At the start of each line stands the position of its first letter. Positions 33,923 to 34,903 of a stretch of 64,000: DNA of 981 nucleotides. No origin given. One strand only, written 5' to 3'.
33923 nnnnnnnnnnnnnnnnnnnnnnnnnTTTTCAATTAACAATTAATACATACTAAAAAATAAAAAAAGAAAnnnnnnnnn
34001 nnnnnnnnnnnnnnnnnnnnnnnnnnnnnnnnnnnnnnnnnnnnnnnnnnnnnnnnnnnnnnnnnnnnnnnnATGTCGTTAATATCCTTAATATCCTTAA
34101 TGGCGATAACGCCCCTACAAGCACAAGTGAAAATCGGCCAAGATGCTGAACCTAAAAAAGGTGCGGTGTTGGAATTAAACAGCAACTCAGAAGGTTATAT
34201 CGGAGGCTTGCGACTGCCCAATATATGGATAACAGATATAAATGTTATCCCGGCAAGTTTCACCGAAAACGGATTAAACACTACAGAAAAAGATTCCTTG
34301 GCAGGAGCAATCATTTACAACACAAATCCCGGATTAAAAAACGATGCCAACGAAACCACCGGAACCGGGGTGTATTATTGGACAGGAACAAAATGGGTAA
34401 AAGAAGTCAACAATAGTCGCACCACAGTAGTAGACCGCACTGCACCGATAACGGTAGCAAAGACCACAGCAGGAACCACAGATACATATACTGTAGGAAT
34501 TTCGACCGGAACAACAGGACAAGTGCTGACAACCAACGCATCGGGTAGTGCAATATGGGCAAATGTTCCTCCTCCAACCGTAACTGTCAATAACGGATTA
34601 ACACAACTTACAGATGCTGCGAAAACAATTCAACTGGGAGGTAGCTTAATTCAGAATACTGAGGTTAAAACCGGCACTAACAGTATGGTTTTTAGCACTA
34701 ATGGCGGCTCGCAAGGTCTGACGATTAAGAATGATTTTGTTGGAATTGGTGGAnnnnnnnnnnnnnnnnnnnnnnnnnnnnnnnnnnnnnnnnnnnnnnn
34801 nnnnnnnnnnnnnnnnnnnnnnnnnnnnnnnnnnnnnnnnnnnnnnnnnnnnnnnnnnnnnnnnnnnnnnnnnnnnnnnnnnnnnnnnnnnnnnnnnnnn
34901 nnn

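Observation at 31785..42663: Tandemly duplicated regulator-plus-fibre modules with no phage context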

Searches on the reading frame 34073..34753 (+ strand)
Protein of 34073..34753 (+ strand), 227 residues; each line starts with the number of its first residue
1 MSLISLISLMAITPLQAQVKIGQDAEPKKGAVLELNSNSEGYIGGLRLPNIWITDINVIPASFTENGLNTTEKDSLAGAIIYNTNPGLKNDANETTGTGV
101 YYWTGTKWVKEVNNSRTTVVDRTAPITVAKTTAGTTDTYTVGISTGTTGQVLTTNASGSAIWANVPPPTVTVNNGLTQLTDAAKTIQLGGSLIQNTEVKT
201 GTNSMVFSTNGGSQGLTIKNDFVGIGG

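Call 33: search_protein_families(library=pfam, proteins=[window:34073-34753:+], max_evalue=10)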
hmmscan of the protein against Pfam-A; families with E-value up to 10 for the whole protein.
seq(227 aa): 0 families

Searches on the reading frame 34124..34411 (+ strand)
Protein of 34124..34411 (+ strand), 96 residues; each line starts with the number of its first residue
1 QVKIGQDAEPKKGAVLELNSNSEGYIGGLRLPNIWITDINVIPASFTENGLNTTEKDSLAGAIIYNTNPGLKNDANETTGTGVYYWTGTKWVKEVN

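Call 40: find_related_loci(query=A4, collection=genome_contigs, flank=10000)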
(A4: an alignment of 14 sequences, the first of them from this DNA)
Query A4 (96 aa) in genome_contigs; peptide patterns used: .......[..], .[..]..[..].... (x = any residue, [..] = any of these).
45 stretches matched a pattern, but none encodes a relative of the query by tblastn (E <= 1e-3).

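Call 41: find_related_loci(query=A4, collection=metagenome_contigs, flank=10000)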
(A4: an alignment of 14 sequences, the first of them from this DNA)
Query A4 (96 aa) in metagenome_contigs; peptide patterns used: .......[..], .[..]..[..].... (x = any residue, [..] = any of these).
68 stretches matched a pattern; 16 encode a relative of the query (tblastn E <= 1e-3); 15 distinct loci.
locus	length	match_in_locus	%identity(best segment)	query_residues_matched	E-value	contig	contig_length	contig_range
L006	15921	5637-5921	89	1-95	5e-55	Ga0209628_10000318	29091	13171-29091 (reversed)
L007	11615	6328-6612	87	1-95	7e-53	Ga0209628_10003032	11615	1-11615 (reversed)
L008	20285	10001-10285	82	1-95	2e-50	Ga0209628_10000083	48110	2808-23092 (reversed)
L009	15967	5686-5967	81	1-94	3e-48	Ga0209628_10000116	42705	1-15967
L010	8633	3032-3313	66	1-94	3e-37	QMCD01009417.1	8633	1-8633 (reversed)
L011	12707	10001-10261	63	1-93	1e-33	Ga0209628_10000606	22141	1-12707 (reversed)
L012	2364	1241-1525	62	1-95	2e-33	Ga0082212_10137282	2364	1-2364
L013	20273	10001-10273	60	1-94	3e-33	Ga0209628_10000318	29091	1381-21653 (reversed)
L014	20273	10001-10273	56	1-95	6e-27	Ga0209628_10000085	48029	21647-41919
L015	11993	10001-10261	54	1-95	2e-26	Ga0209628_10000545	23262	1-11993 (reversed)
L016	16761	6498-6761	54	1-95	6e-25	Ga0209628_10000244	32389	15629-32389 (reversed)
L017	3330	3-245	53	9-94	2e-23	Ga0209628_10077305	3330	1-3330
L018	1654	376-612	53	1-91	4e-23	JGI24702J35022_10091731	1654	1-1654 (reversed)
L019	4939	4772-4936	73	1-53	9e-21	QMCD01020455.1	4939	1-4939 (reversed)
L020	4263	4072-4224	67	1-50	2e-16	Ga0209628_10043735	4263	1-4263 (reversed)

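Call 47: search_protein_families(library=pfam, proteins=[L010:501-2549:+, L011:7824-9656:-, L014:7303-9525:+, L014:9532-9885:+, L014:9929-13783:+, L011:9932-12691:+, L010:2918-4432:+, L011:2900-7315:-], max_evalue=0.001)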
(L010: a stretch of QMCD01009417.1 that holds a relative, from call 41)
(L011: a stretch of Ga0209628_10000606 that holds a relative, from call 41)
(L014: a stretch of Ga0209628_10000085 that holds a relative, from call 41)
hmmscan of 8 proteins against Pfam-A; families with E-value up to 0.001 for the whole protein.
L010:501-2549:+ (682 aa): 0 families

L011:7824-9656:- (610 aa): 3 families
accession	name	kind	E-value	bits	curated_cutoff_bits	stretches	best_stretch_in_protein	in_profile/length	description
PF00152.25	tRNA-synt_2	-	1.6e-120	402.3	25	1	149-581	3-307/308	tRNA synthetases class II (D, K and N)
PF01336.31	tRNA_anti-codon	-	8.7e-16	58.1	27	1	48-130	2-75/75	OB-fold nucleic acid binding domain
PF02938.19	GAD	-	9.2e-15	55.1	23.4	1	340-429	8-95/95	GAD domain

L014:7303-9525:+ (740 aa): 0 families

L014:9532-9885:+ (117 aa): 0 families

L014:9929-13783:+ (1284 aa): 0 families

L011:9932-12691:+ (919 aa): 0 families

L010:2918-4432:+ (504 aa): 0 families

L011:2900-7315:- (1471 aa): 1 family
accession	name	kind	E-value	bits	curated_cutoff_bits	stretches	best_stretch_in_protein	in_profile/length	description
PF18962.6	Por_Secre_tail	-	0.00016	22.3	27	1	1407-1467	8-73/75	Secretion system C-terminal sorting domain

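Call 49: search_protein_representatives(alignment_id=A4)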
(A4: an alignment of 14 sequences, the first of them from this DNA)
Query: 14 sequences, 96 profile positions. Proteins with E-value up to 0.001 (for the whole library): 1215; up to 1e-10: 181; up to 1e-30: 14. The best 150 are listed.
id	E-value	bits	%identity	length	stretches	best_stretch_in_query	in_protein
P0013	3.8e-40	152.3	-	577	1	1-95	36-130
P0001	3.9e-40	152.2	-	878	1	1-95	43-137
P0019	4.5e-40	152.0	-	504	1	1-95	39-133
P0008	1.2e-39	150.6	-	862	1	1-95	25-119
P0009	5.8e-39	148.5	-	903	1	1-95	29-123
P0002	6.5e-39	148.3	-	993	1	1-95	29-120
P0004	2.6e-38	146.4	-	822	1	1-95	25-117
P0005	1.3e-37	144.1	-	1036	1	1-95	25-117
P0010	5.4e-37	142.1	-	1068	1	1-95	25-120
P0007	1.1e-36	141.2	-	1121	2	1-95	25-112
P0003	2.3e-35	136.9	-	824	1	1-95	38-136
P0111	5.4e-33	129.3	-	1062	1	1-95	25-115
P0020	1.7e-32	127.8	-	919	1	1-95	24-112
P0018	4.4e-31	123.2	-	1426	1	1-95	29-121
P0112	8.1e-27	109.5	-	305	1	1-83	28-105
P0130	7.1e-21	90.5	-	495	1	1-92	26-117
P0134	9.5e-18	80.5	-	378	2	1-91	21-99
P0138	3.7e-17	78.6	-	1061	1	1-91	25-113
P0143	4.6e-16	75.1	-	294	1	1-94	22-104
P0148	1.7e-15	73.2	-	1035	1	1-93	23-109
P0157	6.1e-15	71.5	-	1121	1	1-91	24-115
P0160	8.0e-15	71.1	-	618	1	1-91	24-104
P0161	9.3e-15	70.9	-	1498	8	60-94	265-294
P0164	1.4e-14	70.3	-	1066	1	1-91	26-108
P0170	2.7e-14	69.4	-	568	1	1-91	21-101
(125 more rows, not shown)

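Call 51: list_cluster_members(proteins=[P0134, P0138, P0148, P0157, P0160, P0164, P0170, P0143, P0130, P0161])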
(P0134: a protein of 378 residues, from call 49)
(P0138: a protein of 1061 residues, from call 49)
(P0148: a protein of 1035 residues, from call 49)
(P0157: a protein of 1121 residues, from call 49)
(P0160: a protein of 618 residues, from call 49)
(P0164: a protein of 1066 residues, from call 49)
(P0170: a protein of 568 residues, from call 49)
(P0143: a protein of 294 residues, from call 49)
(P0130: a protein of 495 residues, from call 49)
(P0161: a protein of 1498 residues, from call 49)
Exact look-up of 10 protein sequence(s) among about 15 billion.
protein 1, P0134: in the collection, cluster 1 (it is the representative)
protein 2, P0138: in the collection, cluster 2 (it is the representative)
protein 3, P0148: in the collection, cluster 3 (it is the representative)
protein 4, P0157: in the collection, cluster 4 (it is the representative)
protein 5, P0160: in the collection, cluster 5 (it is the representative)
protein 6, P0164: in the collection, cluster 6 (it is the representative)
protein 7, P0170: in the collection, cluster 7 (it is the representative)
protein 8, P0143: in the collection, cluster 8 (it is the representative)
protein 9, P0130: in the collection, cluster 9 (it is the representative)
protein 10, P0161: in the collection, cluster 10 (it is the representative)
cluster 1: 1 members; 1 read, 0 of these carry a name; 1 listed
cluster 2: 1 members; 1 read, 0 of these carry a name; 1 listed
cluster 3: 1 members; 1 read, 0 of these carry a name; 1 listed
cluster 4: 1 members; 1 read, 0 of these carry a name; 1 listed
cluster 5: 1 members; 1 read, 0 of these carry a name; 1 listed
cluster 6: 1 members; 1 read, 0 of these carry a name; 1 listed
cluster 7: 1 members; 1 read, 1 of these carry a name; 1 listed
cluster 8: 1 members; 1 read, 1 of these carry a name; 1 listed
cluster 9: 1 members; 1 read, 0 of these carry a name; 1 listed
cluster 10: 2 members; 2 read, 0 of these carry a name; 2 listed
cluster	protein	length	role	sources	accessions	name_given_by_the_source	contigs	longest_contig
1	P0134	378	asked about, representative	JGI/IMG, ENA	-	-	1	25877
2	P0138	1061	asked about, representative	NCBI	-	-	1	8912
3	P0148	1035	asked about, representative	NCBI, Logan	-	-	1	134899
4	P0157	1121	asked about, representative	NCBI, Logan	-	-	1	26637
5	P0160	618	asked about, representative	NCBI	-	-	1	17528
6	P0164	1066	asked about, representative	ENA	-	-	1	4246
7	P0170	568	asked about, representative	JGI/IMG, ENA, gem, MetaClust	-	\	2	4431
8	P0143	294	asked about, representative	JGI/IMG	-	hypothetical protein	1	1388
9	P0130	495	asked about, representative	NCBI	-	-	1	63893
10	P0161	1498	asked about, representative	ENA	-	-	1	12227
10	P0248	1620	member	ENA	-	-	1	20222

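Call 58: search_solved_structures(query=A5, max_evalue=10, show_alignments=2)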
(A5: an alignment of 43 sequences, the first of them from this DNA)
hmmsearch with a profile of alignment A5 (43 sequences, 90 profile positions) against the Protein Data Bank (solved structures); distinct sequences matched with E-value up to 10: 0.

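Call 61: search_protein_families(library=pfam, alignment_id=A6, max_evalue=0.001)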
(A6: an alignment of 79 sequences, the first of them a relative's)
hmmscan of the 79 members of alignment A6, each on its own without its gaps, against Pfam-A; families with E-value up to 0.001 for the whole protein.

A. member 1, P0111 (1062 aa): 1 family
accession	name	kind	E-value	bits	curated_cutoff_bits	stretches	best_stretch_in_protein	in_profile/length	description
PF13884.11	Peptidase_S74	-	3.4e-16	59.7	22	1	947-999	1-57/58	Chaperone of endosialidase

B. families by the number of members that match (of 79 scanned): 18 families
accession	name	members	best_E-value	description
PF09603.15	Fib_succ_major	30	1.1e-23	Fibrobacter succinogenes major domain (Fib_succ_major)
PF13884.11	Peptidase_S74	14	3.4e-17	Chaperone of endosialidase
PF19081.6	Ig_7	12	9.6e-18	Ig-like domain CHU_C associated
PF19408.5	PKD_6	10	7.7e-47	PKD-like domain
PF07603.17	Lcl_C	10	1.8e-11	Lcl C-terminal domain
PF13927.12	Ig_3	9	1.2e-12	Immunoglobulin domain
PF13895.12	Ig_2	4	2e-08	Immunoglobulin domain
PF00801.26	PKD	3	4.1e-09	PKD domain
PF06832.18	BiPBP_C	3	5.2e-08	Penicillin-Binding Protein C-terminus Family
PF16820.11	PKD_3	3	1.2e-05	PKD-like domain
PF03781.23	FGE-sulfatase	2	8.1e-42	Sulfatase-modifying factor enzyme 1-like domain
PF02368.24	Big_2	2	4.2e-31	Bacterial Ig-like domain (group 2)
PF13004.13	BACON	2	3.4e-12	Putative binding domain, N-terminal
PF07679.22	I-set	2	7.2e-07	Immunoglobulin I-set domain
PF18911.6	PKD_4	2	5.1e-06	PKD domain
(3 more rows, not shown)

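Call 62: predict_structure(alignment_id=A5)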
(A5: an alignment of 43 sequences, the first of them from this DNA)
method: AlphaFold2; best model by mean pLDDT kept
length: 96 residues; sequences in the alignment: 43
mean_pLDDT: 85.0   pTM: 0.67
mean pLDDT of the five models: 85.0, 83.9, 83.8, 83.4, 83.2
residues with pLDDT >= 90: 53; 70-90: 23; 50-70: 20; < 50: 0
segments of 3 or more residues with pLDDT < 50: none
pLDDT, mean of each block of 10 residues (from residue 1): 65 64 74 94 88 92 96 95 96 88
secondary structure, 60 per line:
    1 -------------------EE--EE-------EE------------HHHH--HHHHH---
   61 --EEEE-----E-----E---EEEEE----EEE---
elements in order: H47-50 H53-57 E63-66 E82-86 E91-93

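Call 65: fold_search(model_id=the predicted structure, library=pdb)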
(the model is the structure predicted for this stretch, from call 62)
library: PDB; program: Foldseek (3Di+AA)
matches with E <= 10: 40; with E <= 0.001: 0
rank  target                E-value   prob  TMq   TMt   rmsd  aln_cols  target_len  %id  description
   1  6eu4_A                1.1e+00  0.08  0.25  0.06   7.4        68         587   15  Structure of Acinetobacter phage vb_AbaP_AS12 gp42 tailspike (released 2018-11-07)
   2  2lts_MODEL_1_A        1.7e+00  0.02  0.15  0.16   9.8        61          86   18  Solution structure of RDE-4(150-235) (released 2013-12-04)
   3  8zi3_e                2.7e+00  0.05  0.25  0.29  10.7        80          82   12  Cryo-EM reveals transition states of the Acinetobacter baumannii F1-ATPase rotary subunits gamma and epsilon and novel (released 2024-11-13)
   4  4zpy                  2.9e+00  0.03  0.21  0.06   8.5        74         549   14  Structure of N170A MVM mutant empty capsid (released 2017-05-24)
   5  6eek                  3.1e+00  0.03  0.20  0.18  11.2        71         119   10  Crystal structure of apo Staphylcoccal nuclease variant Delta+PHS T62E/V66K, pH 7 at cryogenic temperature (released 2018-08-29)
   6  3u9o                  3.1e+00  0.03  0.19  0.17   7.7        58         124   14  Crystal structure of Staphylococcal nuclease variant NVIAGA/N100G at cryogenic temperature (released 2011-11-23)
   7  9lk4_R                3.3e+00  0.01  0.16  0.08  16.6        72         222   11  Cryo-EM structure of Lhcb4.1-C2S2 PSII-LHCII supercomplex from Arabidopsis thaliana (released 2025-06-18)
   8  5yvd_A                3.5e+00  0.02  0.22  0.10  10.0       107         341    9  Structural and biochemical characterization of endoribonuclease Nsp15 encoded by Middle East Respiratory Syndrome Coro (released 2018-08-22)
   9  9lk5_R                4.6e+00  0.01  0.14  0.07  16.4        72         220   14  The structure of Lhcb8-C2S2 PSII-LHCII supercomplex from Arabidopsis thaliana (released 2025-06-18)
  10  4tv4_A                5.6e+00  0.02  0.11  0.08   9.5        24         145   17  Crystal structure of a Putative uncharacterized protein from Burkholderia pseudomallei (released 2014-07-30)
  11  8q3b_F                5.6e+00  0.01  0.18  0.16  15.6       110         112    9  The closed state of the ASFV apo-RNA polymerase (released 2024-02-14)
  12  1oji                  6.0e+00  0.04  0.18  0.05   6.9        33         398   12  Anatomy of glycosynthesis: Structure and kinetics of the Humicola insolens Cel7B E197A and E197S glycosynthase mutants (released 2004-01-07)
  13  2dm0_MODEL_1_A        6.8e+00  0.01  0.18  0.14  13.0        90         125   12  Solution structure of the SH2 domain of human Tyrosine-protein kinase TXK (released 2006-10-20)
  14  1dym                  7.3e+00  0.04  0.18  0.05   6.9        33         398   12  Humicola insolens Endocellulase Cel7B (EG 1) E197A Mutant (released 2000-02-04)
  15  4tv4_B                7.3e+00  0.01  0.11  0.08   9.6        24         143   17  Crystal structure of a Putative uncharacterized protein from Burkholderia pseudomallei (released 2014-07-30)
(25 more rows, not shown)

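Call 69: find_related_loci(query=A4, collection=viral_contigs, flank=8000)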
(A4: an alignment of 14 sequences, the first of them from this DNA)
Query A4 (96 aa) in viral_contigs; peptide patterns used: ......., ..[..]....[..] (x = any residue, [..] = any of these).
30 stretches matched a pattern, but none encodes a relative of the query by tblastn (E <= 1e-3).
